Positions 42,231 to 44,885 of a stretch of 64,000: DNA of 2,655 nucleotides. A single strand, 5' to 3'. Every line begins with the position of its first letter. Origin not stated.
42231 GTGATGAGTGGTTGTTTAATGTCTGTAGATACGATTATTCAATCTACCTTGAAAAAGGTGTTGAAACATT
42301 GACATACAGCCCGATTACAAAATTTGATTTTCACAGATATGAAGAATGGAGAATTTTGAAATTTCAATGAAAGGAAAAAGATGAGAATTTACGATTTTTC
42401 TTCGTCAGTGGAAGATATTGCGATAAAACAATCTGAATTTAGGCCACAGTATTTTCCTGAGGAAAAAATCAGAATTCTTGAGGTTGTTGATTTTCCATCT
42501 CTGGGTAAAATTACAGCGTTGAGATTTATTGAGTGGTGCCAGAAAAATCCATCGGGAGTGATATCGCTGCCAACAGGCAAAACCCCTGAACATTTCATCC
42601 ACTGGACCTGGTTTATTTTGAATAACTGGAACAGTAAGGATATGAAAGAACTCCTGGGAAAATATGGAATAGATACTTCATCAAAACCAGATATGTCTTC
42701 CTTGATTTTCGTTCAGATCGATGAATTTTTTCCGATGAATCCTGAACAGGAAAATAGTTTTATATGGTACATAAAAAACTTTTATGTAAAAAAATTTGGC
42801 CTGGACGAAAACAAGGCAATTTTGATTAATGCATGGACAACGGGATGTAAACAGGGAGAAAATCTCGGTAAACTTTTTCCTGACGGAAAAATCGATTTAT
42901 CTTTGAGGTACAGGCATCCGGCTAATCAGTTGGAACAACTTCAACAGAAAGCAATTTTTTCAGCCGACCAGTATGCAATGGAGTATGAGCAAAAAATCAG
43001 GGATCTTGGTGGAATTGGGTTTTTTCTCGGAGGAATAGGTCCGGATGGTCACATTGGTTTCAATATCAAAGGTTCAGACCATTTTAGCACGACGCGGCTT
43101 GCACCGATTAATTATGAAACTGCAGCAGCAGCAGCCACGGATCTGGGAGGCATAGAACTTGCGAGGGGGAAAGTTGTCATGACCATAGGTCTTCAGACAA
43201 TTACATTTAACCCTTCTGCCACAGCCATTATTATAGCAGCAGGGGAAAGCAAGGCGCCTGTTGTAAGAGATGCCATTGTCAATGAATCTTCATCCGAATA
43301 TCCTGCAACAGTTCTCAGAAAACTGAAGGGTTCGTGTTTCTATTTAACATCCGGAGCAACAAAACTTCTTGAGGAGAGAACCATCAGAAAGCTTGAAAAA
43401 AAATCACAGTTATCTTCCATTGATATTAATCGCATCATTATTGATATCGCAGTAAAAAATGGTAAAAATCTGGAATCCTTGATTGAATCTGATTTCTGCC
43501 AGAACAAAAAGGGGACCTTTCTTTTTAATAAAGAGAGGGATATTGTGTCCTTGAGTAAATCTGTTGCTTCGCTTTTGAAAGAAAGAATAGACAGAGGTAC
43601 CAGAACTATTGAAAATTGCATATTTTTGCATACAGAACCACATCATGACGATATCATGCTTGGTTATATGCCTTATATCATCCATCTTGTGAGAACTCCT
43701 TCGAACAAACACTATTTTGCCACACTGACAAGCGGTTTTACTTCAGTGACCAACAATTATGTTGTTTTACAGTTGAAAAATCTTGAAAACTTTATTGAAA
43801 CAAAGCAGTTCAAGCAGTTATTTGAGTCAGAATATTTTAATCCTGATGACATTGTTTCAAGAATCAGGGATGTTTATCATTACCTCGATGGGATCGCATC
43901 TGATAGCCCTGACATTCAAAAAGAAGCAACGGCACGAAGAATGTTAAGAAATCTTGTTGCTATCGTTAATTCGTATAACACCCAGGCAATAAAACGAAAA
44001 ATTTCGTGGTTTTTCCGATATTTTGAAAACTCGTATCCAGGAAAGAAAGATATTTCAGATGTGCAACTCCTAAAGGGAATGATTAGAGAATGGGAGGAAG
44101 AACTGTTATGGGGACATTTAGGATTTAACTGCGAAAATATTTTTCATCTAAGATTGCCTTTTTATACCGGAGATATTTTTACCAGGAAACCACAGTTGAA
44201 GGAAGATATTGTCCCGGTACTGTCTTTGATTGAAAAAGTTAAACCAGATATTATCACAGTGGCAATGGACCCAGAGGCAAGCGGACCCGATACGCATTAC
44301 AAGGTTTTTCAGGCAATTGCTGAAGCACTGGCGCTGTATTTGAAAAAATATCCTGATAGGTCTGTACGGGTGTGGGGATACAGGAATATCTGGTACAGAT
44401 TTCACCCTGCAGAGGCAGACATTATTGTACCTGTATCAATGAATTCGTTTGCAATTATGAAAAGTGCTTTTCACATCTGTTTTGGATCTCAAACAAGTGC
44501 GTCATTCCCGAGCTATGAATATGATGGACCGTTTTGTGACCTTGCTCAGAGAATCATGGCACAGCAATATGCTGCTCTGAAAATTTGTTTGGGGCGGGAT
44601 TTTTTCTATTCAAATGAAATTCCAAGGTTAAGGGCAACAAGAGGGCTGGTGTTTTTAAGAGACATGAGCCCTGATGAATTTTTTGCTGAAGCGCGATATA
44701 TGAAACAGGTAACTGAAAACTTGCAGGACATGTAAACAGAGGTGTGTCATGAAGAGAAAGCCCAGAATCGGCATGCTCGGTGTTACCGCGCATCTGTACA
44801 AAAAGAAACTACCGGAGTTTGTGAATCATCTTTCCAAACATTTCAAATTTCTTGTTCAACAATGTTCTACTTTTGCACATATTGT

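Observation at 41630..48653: Carbohydrate-utilisation cluster with an unusual deaminase-deacetylase fusion: CBM9-like secreted protein, NagB::PIG-L fusion, AraA-family isomerase, FGGY kinase, convergent MFS transporter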

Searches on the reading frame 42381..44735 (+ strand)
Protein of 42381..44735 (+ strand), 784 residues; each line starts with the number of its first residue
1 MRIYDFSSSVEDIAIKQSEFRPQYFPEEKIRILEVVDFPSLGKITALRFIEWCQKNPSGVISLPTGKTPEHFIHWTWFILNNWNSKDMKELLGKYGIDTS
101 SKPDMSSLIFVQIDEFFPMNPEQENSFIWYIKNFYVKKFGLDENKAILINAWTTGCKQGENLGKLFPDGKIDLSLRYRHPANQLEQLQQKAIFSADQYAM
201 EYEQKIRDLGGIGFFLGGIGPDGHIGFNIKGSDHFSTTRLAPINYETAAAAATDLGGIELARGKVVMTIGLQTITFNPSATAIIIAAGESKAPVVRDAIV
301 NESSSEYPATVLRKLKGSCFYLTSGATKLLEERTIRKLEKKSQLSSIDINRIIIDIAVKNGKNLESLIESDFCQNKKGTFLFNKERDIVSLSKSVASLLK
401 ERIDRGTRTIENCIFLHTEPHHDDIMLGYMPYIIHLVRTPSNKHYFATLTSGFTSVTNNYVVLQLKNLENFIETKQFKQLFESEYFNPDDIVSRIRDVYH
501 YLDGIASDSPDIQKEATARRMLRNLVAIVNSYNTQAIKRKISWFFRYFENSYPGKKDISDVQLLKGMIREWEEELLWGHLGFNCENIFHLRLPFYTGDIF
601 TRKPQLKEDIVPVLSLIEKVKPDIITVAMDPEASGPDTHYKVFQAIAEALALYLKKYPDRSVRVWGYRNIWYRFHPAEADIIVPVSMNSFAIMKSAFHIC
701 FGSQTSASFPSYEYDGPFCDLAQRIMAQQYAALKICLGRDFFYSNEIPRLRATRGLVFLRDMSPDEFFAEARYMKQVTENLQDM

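Call 3: search_protein_families(library=pfam, proteins=[window:42381-44735:+], max_evalue=0.01)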
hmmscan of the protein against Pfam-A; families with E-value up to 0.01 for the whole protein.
window:42381-44735:+ (784 aa): 2 families
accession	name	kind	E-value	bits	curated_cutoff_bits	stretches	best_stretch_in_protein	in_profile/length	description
PF01182.26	Glucosamine_iso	-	2.9e-05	24.4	27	1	180-315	92-219/225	Glucosamine-6-phosphate isomerases/6-phosphogluconolactonase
PF02585.22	PIG-L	-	0.00091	20.2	28.2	0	419-649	4-128/129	GlcNAc-PI de-N-acetylase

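Call 4: search_protein_families(library=ncbifam, proteins=[window:42381-44735:+], max_evalue=0.01)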
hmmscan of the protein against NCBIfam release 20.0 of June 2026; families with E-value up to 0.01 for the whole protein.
window:42381-44735:+ (784 aa): 7 families
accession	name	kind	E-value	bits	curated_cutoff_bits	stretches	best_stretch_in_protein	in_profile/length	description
NF002557.0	PRK02122.1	subfamily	3.9e-53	180.6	384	2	196-405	144-349/653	glucosamine-6-phosphate deaminase-like protein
TIGR00502.1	nagB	equivalog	5.5e-22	78.3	236.9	1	199-336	118-253/259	glucosamine-6-phosphate deaminase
NF001684.0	PRK00443.1-4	subfamily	9.7e-19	67.9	326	1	198-317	112-228/260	glucosamine-6-phosphate deaminase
NF001685.0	PRK00443.1-5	equivalog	7.5e-11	41.8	513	1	194-301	113-218/266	glucosamine-6-phosphate deaminase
NF009022.0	PRK12358.1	equivalog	3.6e-10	39.7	247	1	198-313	105-220/239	glucosamine-6-phosphate deaminase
NF001682.0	PRK00443.1-1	equivalog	7.1e-07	28.9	528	1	215-314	122-218/262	glucosamine-6-phosphate deaminase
NF007291.0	PRK09762.1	equivalog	8.8e-06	25.5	271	0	204-314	120-225/236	galactosamine-6-phosphate isomerase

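Call 5: search_solved_structures(query=window:42381-44735:+, max_evalue=1, show_alignments=2)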
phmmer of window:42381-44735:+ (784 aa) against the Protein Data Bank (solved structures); distinct sequences matched with E-value up to 1: 12.
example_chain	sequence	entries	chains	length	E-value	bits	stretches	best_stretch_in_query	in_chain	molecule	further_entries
3hn6_A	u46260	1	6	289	2.7e-14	55.7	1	199-335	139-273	Glucosamine-6-phosphate deaminase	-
2bkv_A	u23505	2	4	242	2.5e-13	52.5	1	199-313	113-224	GLUCOSAMINE-6-PHOSPHATE DEAMINASE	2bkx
1ne7_A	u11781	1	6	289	1.6e-11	46.5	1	201-336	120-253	Glucosamine-6-phosphate isomerase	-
7lqm_A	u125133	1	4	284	2.3e-10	42.7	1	196-338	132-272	Glucosamine-6-phosphate deaminase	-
7lqn_A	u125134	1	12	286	5.4e-10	41.4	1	200-334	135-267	Glucosamine-6-phosphate deaminase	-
1cd5_A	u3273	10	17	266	8.9e-10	40.7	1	195-300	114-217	PROTEIN (GLUCOSAMINE 6-PHOSPHATE DEAMINASE) | GLUCOSAMINE 6-PHOSPHATE DEAMINASE | GLUCOSAMINE-6-PHOSPHATE DEAMINASE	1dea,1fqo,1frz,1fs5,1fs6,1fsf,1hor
1jt9_A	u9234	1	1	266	9.2e-10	40.7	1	195-300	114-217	Glucosamine-6-Phosphate deaminase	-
5hj5_A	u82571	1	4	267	1.6e-09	39.9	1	199-335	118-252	Glucosamine-6-phosphate deaminase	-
4r7t_A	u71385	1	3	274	1.7e-09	39.8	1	199-335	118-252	Glucosamine-6-phosphate deaminase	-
6nbg_A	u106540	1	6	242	2.7e-06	29.2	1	198-318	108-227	Glucosamine-6-phosphate deaminase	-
2ri0_A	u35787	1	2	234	3.3e-05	25.6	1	201-313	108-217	Glucosamine-6-phosphate deaminase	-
2ri1_A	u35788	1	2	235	3.4e-05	25.6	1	201-313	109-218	Glucosamine-6-phosphate deaminase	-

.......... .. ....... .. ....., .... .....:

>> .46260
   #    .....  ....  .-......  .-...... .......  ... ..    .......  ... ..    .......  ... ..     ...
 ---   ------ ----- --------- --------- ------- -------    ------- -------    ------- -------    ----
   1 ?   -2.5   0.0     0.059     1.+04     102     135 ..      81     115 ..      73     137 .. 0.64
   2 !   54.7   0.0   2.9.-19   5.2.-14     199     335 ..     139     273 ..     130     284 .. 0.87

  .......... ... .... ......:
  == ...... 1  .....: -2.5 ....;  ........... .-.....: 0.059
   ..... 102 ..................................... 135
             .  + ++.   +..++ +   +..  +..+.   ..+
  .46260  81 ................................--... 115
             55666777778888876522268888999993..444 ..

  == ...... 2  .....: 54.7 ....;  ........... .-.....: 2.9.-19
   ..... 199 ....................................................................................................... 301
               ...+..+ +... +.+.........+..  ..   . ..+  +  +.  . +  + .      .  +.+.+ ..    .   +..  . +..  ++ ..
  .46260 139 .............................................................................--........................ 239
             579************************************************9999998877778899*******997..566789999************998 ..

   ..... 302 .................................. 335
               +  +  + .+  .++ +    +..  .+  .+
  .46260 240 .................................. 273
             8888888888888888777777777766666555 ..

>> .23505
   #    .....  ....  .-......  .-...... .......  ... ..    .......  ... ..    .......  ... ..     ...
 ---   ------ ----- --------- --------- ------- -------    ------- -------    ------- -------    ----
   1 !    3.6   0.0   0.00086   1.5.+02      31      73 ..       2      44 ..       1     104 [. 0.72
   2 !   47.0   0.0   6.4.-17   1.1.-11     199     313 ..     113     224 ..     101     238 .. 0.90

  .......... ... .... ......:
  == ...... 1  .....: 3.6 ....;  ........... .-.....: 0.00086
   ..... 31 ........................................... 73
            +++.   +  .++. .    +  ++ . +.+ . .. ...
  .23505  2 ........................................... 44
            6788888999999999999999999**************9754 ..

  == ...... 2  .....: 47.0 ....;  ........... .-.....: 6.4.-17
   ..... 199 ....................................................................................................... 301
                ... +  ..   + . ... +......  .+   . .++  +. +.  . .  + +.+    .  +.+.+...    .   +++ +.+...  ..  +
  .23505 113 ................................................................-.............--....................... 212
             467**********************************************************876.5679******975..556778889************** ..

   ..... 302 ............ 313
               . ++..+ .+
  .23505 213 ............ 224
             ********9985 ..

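Call 7: find_homologous_proteins(query=window:42381-44735:+)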
Query window:42381-44735:+ (784 aa): 6748 proteins with E <= 0.001 among 8000 candidates; the best 120 are listed.
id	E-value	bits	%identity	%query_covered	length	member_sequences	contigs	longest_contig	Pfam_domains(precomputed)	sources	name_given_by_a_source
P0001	0.0e+0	1814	100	100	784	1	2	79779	-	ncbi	ncbi:MAG: glucosamine-6-phosphate deaminase [Candidatus Ratteibacteria bacterium]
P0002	0.0e+0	1677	91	100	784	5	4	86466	-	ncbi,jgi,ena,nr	ncbi:MAG TPA: glucosamine-6-phosphate deaminase [bacterium]|nr:glucosamine-6-phosphate deaminase [ba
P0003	0.0e+0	1396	74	100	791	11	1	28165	-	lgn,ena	-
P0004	0.0e+0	1375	74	100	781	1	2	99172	-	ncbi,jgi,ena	-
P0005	0.0e+0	1370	74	100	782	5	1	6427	-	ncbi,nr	ncbi:MAG: glucosamine-6-phosphate deaminase [Candidatus Omnitrophica bacterium]|nr:glucosamine-6-pho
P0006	0.0e+0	1366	73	99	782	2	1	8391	-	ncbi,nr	ncbi:MAG: glucosamine-6-phosphate deaminase [Candidatus Omnitrophica bacterium]|nr:glucosamine-6-pho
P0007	0.0e+0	1358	72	100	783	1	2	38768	-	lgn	-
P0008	0.0e+0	1332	71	99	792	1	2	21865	-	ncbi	-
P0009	0.0e+0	1305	70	99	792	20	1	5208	-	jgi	-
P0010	0.0e+0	1173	70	89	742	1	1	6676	-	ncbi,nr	ncbi:MAG: glucosamine-6-phosphate deaminase, partial [Candidatus Omnitrophica bacterium]|nr:glucosam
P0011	0.0e+0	1119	61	99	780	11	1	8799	-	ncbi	-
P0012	0.0e+0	1116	61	99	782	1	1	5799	-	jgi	-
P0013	0.0e+0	1112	61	99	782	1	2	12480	-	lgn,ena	-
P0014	0.0e+0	1109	61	100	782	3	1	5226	-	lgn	-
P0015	0.0e+0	1095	60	99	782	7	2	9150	PF02585.23,PF01182.27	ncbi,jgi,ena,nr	ncbi:MAG: glucosamine-6-phosphate deaminase [Candidatus Latescibacterota bacterium]|nr:MAG: glucosam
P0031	0.0e+0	1058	59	99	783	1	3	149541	-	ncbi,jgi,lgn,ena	-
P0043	0.0e+0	1037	58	99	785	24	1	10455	PF02585.23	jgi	-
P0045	0.0e+0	1032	57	99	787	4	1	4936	PF02585.23,PF01182.27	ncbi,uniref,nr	ncbi:MAG: Glucosamine-6-phosphate deaminase [candidate division TA06 bacterium ADurb.Bin417]|uniref:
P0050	0.0e+0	1024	58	99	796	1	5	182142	-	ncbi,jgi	jgi:glucosamine-6-phosphate deaminase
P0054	0.0e+0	1023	58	100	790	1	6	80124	PF02585.23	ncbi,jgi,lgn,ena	jgi:glucosamine-6-phosphate deaminase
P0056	0.0e+0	1021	56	99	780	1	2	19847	PF02585.23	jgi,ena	-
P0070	2.3e-297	1007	57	99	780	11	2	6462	PF01182.27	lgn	-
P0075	1.0e-296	1005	55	100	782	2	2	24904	PF01182.27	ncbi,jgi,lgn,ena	-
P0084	2.1e-294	997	55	99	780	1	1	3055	PF02585.23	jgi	-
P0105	2.1e-290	984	54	99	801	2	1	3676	PF02585.23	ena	-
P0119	1.5e-287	974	55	98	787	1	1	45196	PF02585.23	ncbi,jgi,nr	ncbi:MAG: glucosamine-6-phosphate deaminase [Calditrichaeota bacterium]|nr:glucosamine-6-phosphate d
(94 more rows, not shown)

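Call 10: find_related_loci(query=window:42381-44735:+, collection=genome_contigs, flank=10000)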
Query window:42381-44735:+ (784 aa) in genome_contigs; peptide patterns used: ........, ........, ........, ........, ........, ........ (x = any residue, [..] = any of these).
432 stretches matched a pattern; 278 encode a relative of the query (tblastn E <= 1e-3); the best 80 are kept; 80 distinct loci.
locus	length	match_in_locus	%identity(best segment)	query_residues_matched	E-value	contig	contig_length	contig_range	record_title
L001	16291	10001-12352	91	1-784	0e+0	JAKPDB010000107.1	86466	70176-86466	MAG: bacterium isolate JPMR_maxbin.046 k141_570616, whole genome shotgun sequence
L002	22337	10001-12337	74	1-781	0e+0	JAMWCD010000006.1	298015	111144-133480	MAG: Candidatus Omnitrophota bacterium isolate DRTY-6.bins.152.201705 NODE_98_length_298015_cov_11.9097, whole genome sh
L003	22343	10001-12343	74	1-781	0e+0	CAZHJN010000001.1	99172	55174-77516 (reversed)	MAG TPA_asm: uncultured bacterium isolate SRP098346_co1_153 genome assembly, contig: NODE_42_length_99172_cov_12.181220,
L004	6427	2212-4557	74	1-782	0e+0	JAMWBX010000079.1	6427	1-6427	MAG: Candidatus Omnitrophota bacterium isolate DG_2.bins.114.Tibet NODE_19017_length_6427_cov_0.843810, whole genome sho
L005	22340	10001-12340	73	1-780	0e+0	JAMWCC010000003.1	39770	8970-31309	MAG: Candidatus Omnitrophota bacterium isolate DRTY-6.bins.107.201705 NODE_2597_length_39770_cov_1.08869, whole genome s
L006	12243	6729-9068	71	1-780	0e+0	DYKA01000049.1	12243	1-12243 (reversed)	MAG TPA_asm: Vermiphilus sp. isolate SulCav_AS07-7_2_40_16 SulCav_AS07_7_5084_length_12243_cov_8_506400, whole genome sh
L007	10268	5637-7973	70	1-779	0e+0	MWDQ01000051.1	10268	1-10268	MAG: candidate division TA06 bacterium ADurb.Bin131 BWX89_contig000051, whole genome shotgun sequence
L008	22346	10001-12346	73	1-782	0e+0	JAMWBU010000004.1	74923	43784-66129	MAG: Candidatus Omnitrophota bacterium isolate DG_1_6.bins.57.Tibet NODE_284_length_74923_cov_1.358348, whole genome sho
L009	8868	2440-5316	60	1-779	0e+0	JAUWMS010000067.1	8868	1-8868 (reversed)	MAG: Candidatus Latescibacterota bacterium isolate CSMAG_2404 CSMAG_2404_k141_380630_length_8868_cov_7.0000, whole genom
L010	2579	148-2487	60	1-780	0e+0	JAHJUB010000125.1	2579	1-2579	MAG: Candidatus Omnitrophota bacterium isolate OS_PC_MetaG.mb.78 OS_PC_MetaG.mb.78_k141_641647, whole genome shotgun seq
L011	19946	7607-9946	60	1-780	0e+0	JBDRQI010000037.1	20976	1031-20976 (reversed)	MAG: Candidatus Omnitrophota bacterium isolate MEGAHIT-group-2.36 k141_526642, whole genome shotgun sequence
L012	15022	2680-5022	58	1-780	0e+0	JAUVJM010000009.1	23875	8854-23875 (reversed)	MAG: bacterium isolate CSMAG_454 CSMAG_454_k127_2988961_length_23875_cov_65.5456, whole genome shotgun sequence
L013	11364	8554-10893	60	1-779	0e+0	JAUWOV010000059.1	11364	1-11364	MAG: bacterium isolate CSMAG_2459 CSMAG_2459_k141_637519_length_11364_cov_14.9726, whole genome shotgun sequence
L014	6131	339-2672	59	1-779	0e+0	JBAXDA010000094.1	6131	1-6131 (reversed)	MAG: Candidatus Firestonebacteria bacterium isolate ELA207 MAG207_94, whole genome shotgun sequence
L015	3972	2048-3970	72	1-641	0e+0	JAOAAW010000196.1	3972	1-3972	MAG: bacterium isolate SKW160 k141_802085, whole genome shotgun sequence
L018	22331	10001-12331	59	4-779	0e+0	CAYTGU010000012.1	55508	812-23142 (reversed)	MAG TPA_asm: uncultured bacterium isolate binchicken_co9_176 genome assembly, contig: NODE_137_length_55508_cov_26.21089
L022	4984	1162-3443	60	1-780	0e+0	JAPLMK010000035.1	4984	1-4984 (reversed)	MAG: Candidatus Omnitrophota bacterium isolate LacPavin_0419_WC70L_MAG_50_9 LacPavin_0419_WC70L_scaffold_520073, whole g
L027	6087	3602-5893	58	1-764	0e+0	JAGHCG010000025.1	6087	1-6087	MAG: bacterium isolate AUK276 PB_MBMC_230_c_000000000027, whole genome shotgun sequence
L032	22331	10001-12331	56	1-780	0e+0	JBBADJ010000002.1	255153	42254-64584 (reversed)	MAG: Candidatus Ratteibacteria bacterium isolate SO_2017_LW2_115 scaffold_50_c1_LW138R_2017, whole genome shotgun sequen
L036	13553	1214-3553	57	1-779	0e+0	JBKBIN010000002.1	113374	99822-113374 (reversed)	MAG: Candidatus Ratteibacteria bacterium isolate 21I_069.bin.64 NODE_2_length_113374_cov_12.648084, whole genome shotgun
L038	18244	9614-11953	52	2-780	0e+0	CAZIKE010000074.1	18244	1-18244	MAG TPA_asm: uncultured Chitinophagales bacterium isolate SRP290908_co1_392 genome assembly, contig: NODE_4094_length_18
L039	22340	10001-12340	52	1-779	0e+0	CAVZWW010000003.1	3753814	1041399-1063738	MAG: uncultured Bacteroidetes bacterium isolate MFD04716.bin.1.116 genome assembly, contig: contig_9349, whole genome sh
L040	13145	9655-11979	53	8-781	0e+0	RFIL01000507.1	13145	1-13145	MAG: Calditrichaeota bacterium isolate J075 k99_896852, whole genome shotgun sequence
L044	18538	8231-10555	53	8-781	0e+0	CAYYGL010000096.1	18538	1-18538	MAG TPA_asm: uncultured Calditrichaceae bacterium isolate SRP163575_co1_571 genome assembly, contig: NODE_6280_length_18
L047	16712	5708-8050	52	1-780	0e+0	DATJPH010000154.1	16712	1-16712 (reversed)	MAG TPA_asm: Bacteroidota bacterium isolate SMAG_U14908 k141_1386989, whole genome shotgun sequence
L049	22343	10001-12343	52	1-780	0e+0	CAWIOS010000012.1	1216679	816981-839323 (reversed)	MAG: Ignavibacteriota bacterium isolate MFD01476.bin.1.169 genome assembly, contig: contig_22100, whole genome shotgun s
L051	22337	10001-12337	51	2-779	0e+0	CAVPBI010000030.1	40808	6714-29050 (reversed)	MAG: uncultured Ignavibacteria bacterium isolate MFD00032.bin.1.149 genome assembly, contig: contig_85646, whole genome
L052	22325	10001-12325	53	8-781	0e+0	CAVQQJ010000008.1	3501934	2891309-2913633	MAG: uncultured Bacteroidetes bacterium isolate MFD01476.bin.2.182 genome assembly, contig: contig_26507, whole genome s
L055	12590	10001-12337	51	2-779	0e+0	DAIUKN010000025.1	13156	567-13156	MAG TPA_asm: Bacteroidota bacterium isolate CTOTU26107 NODE_2361_length_13156_cov_3.886039, whole genome shotgun sequenc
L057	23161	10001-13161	51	1-780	0e+0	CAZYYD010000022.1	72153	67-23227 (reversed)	MAG TPA_asm: uncultured Ignavibacteriaceae bacterium isolate SRP178699_co1_24 genome assembly, contig: NODE_270_length_7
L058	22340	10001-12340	51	1-779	0e+0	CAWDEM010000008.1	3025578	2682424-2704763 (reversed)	MAG: Ignavibacteriota bacterium isolate MFD05942.bin.1.74 genome assembly, contig: contig_851, whole genome shotgun sequ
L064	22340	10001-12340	51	1-779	0e+0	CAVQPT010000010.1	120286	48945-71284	MAG: uncultured Bacteroidetes bacterium isolate MFD09964.bin.3.183 genome assembly, contig: contig_6665, whole genome sh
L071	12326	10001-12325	52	8-781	0e+0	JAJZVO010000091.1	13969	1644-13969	MAG: Bacteroidetes bacterium isolate SKS5.bin54 NODE_8079_length_13969_cov_3.065453, whole genome shotgun sequence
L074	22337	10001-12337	51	2-779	0e+0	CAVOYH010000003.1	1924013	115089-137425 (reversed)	MAG: uncultured Bacteroidetes bacterium isolate MFD09964.bin.2.229 genome assembly, contig: contig_3754, whole genome sh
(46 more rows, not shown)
